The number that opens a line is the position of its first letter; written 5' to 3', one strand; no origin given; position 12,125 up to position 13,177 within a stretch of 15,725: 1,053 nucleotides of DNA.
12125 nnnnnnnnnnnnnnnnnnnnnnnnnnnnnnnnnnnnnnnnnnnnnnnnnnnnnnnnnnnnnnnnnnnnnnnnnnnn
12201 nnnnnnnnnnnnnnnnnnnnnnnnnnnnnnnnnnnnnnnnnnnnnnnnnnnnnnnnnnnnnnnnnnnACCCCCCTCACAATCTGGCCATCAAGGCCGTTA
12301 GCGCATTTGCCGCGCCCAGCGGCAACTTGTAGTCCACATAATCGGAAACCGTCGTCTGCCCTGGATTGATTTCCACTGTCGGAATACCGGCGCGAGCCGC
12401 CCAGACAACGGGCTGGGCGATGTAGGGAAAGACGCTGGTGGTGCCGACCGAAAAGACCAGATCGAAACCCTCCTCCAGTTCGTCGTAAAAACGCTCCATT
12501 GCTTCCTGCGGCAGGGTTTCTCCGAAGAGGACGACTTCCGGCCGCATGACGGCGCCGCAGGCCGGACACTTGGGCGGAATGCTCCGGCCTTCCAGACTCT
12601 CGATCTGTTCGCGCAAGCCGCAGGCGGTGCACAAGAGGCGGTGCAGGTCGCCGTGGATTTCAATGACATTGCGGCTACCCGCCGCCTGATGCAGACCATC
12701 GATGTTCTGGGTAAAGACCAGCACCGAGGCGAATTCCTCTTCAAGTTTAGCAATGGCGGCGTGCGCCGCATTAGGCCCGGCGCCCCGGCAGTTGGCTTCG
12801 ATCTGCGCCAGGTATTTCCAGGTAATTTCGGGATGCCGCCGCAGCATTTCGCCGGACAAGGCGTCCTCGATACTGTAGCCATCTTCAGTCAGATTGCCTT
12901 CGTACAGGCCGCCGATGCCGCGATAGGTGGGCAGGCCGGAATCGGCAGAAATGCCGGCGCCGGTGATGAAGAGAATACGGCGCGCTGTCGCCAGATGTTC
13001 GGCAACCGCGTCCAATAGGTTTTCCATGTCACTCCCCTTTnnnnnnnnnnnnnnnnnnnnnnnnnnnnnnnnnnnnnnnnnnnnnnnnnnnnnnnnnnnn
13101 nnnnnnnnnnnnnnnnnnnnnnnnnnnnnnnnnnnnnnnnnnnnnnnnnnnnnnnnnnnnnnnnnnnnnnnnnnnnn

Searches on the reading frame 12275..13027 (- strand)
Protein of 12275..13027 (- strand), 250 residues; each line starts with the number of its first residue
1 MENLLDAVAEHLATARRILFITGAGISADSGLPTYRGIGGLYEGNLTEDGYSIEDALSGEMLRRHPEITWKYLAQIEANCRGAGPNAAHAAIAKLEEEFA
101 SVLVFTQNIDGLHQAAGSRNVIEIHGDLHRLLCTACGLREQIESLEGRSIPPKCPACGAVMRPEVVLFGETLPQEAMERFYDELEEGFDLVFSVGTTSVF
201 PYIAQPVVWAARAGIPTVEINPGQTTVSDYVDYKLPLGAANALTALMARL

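Call 9: search_protein_families(library=pfam, proteins=[window:12275-13027:-], max_evalue=0.01)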
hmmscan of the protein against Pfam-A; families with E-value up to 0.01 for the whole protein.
window:12275-13027:- (250 aa): 1 family
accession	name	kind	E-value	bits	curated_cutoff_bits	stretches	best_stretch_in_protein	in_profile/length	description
PF02146.23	SIR2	-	8.8e-43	146.8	24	1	23-197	1-175/180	Sir2 family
